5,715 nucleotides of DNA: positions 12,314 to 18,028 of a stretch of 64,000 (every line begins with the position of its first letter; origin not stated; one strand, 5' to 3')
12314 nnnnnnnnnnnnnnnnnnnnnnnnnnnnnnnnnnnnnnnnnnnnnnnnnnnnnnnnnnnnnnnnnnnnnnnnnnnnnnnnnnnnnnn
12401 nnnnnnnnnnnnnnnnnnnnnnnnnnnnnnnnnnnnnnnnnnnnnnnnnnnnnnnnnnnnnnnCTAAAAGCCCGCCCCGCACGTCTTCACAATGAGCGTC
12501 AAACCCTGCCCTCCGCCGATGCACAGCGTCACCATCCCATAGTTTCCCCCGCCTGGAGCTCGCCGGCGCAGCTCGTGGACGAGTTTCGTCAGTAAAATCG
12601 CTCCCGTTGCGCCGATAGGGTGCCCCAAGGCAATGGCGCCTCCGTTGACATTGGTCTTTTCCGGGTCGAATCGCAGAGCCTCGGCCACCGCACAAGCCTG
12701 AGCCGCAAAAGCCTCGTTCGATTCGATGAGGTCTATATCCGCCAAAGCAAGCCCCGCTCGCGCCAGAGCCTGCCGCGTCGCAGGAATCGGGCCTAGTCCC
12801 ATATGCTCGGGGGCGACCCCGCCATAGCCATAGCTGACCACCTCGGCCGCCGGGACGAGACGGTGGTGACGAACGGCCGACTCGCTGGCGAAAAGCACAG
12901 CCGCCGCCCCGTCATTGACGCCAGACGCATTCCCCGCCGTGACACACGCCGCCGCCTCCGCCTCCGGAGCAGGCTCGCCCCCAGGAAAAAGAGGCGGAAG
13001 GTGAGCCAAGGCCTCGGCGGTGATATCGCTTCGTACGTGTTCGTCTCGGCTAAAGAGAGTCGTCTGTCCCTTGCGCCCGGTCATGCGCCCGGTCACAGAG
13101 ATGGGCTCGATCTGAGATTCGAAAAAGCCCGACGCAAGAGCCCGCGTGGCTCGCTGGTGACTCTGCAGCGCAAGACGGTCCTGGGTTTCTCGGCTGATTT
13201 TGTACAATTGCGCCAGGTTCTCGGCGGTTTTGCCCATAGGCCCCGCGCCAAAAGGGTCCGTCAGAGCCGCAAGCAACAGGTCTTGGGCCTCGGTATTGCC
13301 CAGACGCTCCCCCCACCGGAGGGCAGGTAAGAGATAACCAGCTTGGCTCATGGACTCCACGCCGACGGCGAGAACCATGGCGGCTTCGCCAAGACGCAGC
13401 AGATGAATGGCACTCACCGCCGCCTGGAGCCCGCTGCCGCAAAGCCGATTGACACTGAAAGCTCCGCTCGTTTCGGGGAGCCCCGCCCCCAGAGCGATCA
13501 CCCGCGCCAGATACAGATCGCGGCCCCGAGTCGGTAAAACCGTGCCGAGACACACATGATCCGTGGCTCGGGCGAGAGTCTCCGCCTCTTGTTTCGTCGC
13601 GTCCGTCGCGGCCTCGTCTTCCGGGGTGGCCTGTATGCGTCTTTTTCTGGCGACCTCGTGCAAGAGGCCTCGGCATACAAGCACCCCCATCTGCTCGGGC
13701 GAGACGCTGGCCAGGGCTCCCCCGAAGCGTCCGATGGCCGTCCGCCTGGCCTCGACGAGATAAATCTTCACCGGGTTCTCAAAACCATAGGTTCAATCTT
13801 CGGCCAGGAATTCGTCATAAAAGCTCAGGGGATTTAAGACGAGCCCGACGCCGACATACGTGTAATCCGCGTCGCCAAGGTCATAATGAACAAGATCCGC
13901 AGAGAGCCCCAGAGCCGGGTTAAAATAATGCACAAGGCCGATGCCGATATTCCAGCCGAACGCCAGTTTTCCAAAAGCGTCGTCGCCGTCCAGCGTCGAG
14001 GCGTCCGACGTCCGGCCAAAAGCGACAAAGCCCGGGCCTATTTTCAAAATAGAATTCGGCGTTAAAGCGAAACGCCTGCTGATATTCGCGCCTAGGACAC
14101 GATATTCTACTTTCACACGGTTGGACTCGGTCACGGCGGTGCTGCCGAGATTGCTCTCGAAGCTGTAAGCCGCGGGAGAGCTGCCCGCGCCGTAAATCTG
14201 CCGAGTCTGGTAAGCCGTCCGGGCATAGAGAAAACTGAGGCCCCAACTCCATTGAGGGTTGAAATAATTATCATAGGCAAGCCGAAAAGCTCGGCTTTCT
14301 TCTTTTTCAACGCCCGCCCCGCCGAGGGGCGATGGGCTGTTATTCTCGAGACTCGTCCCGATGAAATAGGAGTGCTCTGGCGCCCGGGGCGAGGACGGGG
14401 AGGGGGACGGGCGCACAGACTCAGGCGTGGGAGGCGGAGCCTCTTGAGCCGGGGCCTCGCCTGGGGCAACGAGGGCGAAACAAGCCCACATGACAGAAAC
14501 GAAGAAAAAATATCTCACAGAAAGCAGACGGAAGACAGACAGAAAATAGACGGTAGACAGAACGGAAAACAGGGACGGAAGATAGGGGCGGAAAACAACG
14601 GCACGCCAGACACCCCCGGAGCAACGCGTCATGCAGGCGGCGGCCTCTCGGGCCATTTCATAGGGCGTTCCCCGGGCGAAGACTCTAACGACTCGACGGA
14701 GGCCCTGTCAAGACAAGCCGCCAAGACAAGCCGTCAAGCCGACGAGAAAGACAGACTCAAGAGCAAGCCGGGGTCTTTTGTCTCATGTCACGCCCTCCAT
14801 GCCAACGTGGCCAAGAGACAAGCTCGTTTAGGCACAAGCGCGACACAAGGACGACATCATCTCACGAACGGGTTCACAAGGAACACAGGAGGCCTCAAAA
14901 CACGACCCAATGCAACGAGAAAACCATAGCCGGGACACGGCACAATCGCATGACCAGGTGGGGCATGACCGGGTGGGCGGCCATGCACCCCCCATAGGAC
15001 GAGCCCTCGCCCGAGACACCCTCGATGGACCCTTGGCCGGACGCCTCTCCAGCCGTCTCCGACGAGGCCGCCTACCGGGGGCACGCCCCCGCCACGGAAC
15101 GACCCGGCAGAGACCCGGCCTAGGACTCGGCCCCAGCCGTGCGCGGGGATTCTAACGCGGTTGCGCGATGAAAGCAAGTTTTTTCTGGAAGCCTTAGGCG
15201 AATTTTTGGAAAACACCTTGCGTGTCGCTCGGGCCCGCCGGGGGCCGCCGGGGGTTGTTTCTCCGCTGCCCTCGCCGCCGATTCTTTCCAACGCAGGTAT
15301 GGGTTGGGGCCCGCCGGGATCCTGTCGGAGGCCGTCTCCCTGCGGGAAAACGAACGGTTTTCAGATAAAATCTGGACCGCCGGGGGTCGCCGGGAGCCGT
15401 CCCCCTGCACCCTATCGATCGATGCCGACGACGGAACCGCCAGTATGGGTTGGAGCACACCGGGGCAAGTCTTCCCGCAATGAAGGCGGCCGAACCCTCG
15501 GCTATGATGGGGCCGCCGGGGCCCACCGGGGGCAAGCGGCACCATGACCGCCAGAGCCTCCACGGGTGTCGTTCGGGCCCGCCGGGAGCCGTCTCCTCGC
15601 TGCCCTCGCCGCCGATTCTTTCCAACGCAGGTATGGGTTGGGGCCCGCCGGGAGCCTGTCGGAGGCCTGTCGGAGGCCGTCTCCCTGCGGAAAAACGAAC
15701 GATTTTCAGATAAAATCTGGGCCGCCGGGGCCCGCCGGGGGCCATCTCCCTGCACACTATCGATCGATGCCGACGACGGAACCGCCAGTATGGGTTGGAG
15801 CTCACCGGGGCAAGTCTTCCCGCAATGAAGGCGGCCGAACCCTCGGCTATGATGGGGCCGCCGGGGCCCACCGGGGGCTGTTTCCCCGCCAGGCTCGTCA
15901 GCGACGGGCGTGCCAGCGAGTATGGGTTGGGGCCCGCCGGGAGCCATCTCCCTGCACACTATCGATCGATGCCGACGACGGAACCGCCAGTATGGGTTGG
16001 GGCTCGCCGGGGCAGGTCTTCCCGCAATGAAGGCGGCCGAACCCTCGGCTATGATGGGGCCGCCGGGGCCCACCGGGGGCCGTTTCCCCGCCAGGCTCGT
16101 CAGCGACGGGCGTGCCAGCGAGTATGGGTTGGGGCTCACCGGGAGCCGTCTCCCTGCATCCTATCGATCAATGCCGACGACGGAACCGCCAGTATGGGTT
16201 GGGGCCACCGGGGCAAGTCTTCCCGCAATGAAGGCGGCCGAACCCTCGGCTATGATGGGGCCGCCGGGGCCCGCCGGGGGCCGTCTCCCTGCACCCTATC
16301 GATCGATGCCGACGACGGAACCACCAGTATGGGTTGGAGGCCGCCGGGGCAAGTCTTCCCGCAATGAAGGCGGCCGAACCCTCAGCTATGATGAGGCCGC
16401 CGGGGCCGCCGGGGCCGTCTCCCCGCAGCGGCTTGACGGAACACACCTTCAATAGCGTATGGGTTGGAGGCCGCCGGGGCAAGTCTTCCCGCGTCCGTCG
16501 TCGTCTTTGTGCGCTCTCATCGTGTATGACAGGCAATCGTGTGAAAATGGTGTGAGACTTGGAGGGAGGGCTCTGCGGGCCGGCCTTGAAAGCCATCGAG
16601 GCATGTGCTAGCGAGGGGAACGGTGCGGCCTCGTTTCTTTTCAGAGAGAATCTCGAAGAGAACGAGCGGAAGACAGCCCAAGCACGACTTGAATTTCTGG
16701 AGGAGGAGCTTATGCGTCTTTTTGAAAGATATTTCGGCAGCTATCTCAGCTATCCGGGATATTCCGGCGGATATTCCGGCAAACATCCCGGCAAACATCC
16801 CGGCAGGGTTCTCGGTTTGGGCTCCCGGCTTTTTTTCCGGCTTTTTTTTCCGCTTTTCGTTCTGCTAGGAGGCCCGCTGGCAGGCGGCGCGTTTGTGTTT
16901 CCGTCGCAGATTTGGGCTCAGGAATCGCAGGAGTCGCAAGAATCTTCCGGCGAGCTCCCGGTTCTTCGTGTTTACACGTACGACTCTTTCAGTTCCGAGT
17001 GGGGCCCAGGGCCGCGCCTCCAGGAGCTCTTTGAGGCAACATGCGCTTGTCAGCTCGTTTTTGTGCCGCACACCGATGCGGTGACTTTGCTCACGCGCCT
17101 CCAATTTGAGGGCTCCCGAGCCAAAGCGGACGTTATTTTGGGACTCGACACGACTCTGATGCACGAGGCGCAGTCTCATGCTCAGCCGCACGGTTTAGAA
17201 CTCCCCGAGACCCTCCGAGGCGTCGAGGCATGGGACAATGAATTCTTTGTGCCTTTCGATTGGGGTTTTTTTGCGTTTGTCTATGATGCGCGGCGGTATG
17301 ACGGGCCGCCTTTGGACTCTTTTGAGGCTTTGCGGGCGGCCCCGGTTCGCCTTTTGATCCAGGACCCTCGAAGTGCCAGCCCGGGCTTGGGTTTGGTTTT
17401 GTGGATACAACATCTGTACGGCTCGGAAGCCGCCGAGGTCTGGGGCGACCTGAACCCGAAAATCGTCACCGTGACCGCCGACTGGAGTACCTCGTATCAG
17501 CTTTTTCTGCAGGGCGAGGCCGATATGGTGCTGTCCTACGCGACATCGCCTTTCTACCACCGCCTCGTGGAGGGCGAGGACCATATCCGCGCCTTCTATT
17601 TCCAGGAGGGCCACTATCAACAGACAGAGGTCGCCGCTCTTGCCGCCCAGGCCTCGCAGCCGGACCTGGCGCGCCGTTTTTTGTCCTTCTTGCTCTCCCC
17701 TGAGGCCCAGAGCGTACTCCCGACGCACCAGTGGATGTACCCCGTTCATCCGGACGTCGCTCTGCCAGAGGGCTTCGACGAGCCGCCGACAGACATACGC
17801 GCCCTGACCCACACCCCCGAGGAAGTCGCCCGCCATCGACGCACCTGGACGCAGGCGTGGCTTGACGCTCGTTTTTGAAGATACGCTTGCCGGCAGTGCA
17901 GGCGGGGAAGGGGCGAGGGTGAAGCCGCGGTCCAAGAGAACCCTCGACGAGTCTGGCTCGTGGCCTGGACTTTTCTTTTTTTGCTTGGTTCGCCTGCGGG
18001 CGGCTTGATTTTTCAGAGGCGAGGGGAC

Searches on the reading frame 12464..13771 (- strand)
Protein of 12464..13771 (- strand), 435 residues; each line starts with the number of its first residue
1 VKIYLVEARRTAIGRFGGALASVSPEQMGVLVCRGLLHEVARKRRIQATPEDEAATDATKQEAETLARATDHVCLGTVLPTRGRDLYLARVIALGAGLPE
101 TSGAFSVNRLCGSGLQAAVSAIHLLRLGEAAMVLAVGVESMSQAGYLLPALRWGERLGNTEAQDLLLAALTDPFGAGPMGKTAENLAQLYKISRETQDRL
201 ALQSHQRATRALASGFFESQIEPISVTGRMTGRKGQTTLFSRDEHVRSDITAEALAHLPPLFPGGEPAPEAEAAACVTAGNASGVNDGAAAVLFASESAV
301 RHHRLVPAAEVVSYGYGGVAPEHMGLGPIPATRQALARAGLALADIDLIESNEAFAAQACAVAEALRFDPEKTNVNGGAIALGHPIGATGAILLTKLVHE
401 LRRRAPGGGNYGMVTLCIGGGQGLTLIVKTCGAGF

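Call 15: search_protein_families(library=ncbifam, proteins=[window:12464-13771:-], max_evalue=0.00001)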
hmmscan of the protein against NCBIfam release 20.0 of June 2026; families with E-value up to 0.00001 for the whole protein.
window:12464-13771:- (435 aa): 38 families (the best 25 are shown)
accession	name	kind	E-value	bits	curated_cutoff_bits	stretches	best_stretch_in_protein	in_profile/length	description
NF006552.0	PRK09051.1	subfamily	1.2e-142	475.8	565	1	2-429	5-393/395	beta-ketothiolase BktB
NF042999.1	bketothiol_BktB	equivalog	1.9e-131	439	725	1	3-428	5-391/394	beta-ketothiolase BktB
TIGR01930.1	AcCoA-C-Actrans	subfamily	1.6e-119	399.3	240.55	1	61-428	34-384/385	acetyl-CoA C-acyltransferase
NF004853.0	PRK06205.1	subfamily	9.4e-107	357.5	551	1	3-429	4-401/404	acetyl-CoA C-acetyltransferase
NF004206.0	PRK05656.1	subfamily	1.7e-99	333.5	688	1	3-428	4-390/392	acetyl-CoA C-acetyltransferase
TIGR02430.1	pcaF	equivalog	8.9e-99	331.2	597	1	2-429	2-398/400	3-oxoadipyl-CoA thiolase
NF006551.0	PRK09050.1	subfamily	1.2e-97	327.5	605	1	2-429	3-399/401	3-oxoadipyl-CoA thiolase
NF006553.0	PRK09052.1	equivalog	2.1e-92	310.2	567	1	4-429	9-397/399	acetyl-CoA C-acyltransferase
NF006086.0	PRK08235.1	equivalog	6.7e-88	295.4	526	1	51-429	29-391/393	acetyl-CoA C-acetyltransferase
NF005805.0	PRK07661.1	equivalog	7.1e-87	291.9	633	1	58-425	37-385/391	acetyl-CoA C-acetyltransferase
NF005152.0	PRK06633.1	equivalog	3.7e-85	285.9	675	1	70-430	49-391/392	acetyl-CoA C-acetyltransferase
NF006001.0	PRK08131.1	equivalog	1.2e-82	278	622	1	3-431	4-400/401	3-oxoadipyl-CoA thiolase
NF042967.1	AcCoAtase_PhaA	equivalog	8.9e-82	275.3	740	1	55-428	33-393/396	acetyl-CoA acetyltransferase PhaA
NF005890.0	PRK07851.1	equivalog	5e-80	269.5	580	2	179-429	173-403/406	acetyl-CoA C-acetyltransferase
NF005865.0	PRK07801.1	equivalog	5e-77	259.7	591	1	2-427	3-378/382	acetyl-CoA C-acetyltransferase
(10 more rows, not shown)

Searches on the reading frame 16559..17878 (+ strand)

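Call 6: search_protein_families(library=pfam, proteins=[window:16559-17878:+])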
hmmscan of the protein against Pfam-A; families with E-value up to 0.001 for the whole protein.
window:16559-17878:+ (439 aa): 4 families
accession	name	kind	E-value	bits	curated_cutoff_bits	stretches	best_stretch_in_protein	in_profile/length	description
PF13531.11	SBP_bac_11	-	2.2e-15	57.5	25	1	251-387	92-221/227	Bacterial extracellular solute-binding protein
PF01547.30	SBP_bac_1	-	5.2e-13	50.1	26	1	177-384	36-306/307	Bacterial extracellular solute-binding protein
PF13416.11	SBP_bac_8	-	2.6e-08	34.5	27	1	277-409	155-274/279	Bacterial extracellular solute-binding protein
PF13343.11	SBP_bac_6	-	9.9e-05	22.4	24.6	1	229-403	56-227/245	Bacterial extracellular solute-binding protein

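Call 54: search_protein_families(library=ncbifam, proteins=[window:16559-17878:+], max_evalue=1e-8)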
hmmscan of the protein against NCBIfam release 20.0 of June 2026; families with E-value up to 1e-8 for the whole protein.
window:16559-17878:+ (439 aa): 2 families
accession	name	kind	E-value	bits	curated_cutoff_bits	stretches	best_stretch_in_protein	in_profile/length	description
TIGR01276.1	thiB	equivalog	3.2e-88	296.1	317.15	1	134-435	16-319/324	thiamine ABC transporter substrate binding subunit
TIGR01254.1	sfuA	subfamily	3e-83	279.6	93.4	1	135-434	4-306/306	thiamine ABC transporter substrate-binding protein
